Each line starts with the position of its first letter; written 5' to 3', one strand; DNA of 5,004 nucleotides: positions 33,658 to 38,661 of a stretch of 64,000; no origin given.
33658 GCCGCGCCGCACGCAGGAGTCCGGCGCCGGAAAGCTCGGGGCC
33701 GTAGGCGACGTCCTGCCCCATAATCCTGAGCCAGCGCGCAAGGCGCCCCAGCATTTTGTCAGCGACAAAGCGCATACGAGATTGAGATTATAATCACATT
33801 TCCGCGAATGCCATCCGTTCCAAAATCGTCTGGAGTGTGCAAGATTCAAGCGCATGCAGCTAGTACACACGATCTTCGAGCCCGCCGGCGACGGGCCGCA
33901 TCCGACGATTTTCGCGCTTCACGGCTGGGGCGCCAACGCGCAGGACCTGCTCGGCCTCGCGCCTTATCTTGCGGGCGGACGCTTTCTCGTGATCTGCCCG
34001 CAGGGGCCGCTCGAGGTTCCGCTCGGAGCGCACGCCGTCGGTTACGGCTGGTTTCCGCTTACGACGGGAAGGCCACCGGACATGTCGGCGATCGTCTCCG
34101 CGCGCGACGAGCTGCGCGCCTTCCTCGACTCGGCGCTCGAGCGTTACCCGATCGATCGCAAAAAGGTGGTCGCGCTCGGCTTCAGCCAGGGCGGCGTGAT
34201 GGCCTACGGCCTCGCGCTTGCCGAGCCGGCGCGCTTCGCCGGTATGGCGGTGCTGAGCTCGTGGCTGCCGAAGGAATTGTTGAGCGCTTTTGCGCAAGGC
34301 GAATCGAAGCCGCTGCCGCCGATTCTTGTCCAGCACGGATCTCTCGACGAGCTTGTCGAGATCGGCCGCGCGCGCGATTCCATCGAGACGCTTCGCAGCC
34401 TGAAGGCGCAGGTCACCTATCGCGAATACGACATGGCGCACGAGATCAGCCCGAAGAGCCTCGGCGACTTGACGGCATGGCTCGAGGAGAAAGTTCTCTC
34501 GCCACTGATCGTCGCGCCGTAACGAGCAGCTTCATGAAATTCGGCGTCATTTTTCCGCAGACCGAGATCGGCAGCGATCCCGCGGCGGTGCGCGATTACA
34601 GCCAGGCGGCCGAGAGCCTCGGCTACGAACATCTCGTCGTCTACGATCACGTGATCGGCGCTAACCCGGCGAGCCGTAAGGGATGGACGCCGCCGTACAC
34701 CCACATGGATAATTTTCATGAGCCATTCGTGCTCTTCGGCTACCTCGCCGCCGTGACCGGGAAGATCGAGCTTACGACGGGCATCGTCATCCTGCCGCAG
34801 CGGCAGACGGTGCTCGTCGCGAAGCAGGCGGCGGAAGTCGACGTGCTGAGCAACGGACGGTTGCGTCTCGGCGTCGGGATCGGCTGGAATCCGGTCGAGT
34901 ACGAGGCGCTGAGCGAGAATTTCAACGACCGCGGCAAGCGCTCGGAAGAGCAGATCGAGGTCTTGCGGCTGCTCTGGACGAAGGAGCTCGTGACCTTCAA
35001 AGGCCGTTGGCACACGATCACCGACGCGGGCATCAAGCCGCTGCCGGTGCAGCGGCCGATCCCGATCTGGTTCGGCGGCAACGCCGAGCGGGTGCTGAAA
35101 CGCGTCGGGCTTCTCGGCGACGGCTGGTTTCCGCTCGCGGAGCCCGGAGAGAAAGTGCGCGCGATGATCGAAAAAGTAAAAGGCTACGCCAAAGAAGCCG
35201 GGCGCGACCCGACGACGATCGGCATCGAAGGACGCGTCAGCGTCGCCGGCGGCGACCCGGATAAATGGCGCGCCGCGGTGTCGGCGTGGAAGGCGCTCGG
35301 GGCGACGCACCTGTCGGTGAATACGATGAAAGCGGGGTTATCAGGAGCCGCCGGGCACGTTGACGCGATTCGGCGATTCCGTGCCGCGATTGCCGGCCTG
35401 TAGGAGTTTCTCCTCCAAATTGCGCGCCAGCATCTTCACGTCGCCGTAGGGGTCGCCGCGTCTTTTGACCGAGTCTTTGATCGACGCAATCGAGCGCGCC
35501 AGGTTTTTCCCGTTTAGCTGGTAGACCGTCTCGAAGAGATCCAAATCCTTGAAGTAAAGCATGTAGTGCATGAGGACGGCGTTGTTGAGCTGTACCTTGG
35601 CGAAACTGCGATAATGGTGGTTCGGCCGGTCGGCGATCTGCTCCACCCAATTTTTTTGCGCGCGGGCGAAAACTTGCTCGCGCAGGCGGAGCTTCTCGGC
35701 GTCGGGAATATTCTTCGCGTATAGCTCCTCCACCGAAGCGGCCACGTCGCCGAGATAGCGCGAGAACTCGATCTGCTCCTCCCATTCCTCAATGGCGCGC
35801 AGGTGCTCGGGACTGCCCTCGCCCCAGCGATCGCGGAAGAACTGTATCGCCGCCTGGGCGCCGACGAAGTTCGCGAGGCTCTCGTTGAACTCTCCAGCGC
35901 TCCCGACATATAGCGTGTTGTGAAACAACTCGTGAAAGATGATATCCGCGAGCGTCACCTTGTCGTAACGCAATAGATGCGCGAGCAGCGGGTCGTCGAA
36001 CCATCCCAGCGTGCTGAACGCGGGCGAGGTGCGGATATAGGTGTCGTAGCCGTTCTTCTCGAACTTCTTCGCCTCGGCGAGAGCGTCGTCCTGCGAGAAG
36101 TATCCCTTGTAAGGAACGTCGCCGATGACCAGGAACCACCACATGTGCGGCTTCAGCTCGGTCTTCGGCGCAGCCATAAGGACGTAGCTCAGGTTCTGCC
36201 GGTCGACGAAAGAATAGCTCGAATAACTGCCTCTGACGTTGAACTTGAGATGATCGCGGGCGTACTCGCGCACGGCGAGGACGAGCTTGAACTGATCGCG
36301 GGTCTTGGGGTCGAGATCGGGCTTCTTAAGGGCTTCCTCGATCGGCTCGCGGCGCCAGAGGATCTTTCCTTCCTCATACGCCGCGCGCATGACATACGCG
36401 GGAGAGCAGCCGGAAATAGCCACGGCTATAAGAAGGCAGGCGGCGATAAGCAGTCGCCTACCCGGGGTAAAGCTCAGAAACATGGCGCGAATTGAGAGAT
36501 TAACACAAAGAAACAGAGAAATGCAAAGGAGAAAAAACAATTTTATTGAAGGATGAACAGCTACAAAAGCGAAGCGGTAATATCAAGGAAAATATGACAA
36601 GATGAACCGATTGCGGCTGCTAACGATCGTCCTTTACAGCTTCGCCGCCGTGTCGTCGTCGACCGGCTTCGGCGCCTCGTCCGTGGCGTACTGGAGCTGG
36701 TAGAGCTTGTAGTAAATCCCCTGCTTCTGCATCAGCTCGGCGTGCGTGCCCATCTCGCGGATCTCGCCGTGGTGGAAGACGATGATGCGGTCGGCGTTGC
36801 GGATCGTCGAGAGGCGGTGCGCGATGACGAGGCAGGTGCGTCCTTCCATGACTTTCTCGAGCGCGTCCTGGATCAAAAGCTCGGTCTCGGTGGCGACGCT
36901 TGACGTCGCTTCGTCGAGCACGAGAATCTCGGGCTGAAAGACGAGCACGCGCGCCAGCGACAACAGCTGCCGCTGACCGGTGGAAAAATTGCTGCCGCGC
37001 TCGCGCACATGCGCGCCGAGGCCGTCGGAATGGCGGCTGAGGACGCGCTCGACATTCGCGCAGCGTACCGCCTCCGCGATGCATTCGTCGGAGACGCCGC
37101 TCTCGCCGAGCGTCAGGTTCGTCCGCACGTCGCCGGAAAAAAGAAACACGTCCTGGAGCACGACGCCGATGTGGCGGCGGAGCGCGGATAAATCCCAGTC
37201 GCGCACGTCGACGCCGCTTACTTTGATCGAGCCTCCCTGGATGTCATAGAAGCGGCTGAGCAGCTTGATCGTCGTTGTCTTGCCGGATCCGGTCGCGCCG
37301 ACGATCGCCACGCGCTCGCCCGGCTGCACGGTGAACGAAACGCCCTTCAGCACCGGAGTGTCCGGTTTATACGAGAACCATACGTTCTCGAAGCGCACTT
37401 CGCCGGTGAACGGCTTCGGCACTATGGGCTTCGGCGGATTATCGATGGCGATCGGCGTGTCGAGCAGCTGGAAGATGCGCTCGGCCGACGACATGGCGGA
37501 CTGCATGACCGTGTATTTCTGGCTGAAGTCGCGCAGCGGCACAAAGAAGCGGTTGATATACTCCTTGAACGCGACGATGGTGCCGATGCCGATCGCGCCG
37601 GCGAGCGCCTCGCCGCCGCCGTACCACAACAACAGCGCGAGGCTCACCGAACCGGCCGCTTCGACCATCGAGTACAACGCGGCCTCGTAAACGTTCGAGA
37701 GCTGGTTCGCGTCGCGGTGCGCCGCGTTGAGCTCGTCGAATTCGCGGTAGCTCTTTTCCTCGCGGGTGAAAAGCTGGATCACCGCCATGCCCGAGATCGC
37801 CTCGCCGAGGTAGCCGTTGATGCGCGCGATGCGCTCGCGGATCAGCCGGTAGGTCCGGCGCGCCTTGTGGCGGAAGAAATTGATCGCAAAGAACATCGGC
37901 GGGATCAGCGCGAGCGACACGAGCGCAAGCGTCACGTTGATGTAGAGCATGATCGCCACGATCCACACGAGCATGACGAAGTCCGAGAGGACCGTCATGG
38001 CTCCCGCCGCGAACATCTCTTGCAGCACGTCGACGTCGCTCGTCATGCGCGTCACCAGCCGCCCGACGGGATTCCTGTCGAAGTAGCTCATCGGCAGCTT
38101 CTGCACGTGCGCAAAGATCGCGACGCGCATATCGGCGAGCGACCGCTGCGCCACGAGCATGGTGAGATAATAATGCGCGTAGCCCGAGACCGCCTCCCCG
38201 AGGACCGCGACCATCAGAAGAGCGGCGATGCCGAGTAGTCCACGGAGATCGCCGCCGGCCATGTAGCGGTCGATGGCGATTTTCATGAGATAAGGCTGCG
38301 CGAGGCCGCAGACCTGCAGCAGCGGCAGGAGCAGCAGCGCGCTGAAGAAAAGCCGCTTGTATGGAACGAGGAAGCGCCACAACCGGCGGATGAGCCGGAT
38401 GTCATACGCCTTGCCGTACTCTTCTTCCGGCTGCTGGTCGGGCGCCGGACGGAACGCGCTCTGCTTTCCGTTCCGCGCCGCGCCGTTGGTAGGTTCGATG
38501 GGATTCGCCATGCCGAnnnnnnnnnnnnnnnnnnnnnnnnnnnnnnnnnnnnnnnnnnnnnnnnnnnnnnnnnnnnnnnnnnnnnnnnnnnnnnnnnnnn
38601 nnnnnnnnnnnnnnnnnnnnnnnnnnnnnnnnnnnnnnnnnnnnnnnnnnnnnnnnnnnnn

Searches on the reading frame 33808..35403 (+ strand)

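Call 8: search_protein_families(library=pfam, proteins=[window:33808-35403:+], max_evalue=0.0001)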
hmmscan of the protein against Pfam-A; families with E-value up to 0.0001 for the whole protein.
window:33808-35403:+ (531 aa): 1 family
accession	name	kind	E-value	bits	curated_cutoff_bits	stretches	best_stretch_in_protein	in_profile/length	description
PF00296.26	Bac_luciferase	-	6.4e-54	183.9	27.9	1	243-503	1-254/314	Luciferase-like monooxygenase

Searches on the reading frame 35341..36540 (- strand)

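Call 8: search_protein_families(library=pfam, proteins=[window:35341-36540:-], max_evalue=0.0001)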
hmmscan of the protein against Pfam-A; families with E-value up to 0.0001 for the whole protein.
window:35341-36540:- (399 aa): 1 family
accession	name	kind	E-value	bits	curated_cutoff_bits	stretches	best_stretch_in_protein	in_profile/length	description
PF10023.15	Aminopep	-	2.4e-81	274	25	1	48-355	1-308/322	Putative aminopeptidase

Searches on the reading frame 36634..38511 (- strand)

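Call 8: search_protein_families(library=pfam, proteins=[window:36634-38511:-], max_evalue=0.0001)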
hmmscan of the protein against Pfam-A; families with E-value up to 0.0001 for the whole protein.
window:36634-38511:- (625 aa): 2 families
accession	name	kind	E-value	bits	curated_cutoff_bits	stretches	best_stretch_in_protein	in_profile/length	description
PF00664.28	ABC_membrane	-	1.3e-51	176.3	28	1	58-325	4-273/274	ABC transporter transmembrane region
PF00005.33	ABC_tran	-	5.7e-30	105.1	25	1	388-537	1-137/137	ABC transporter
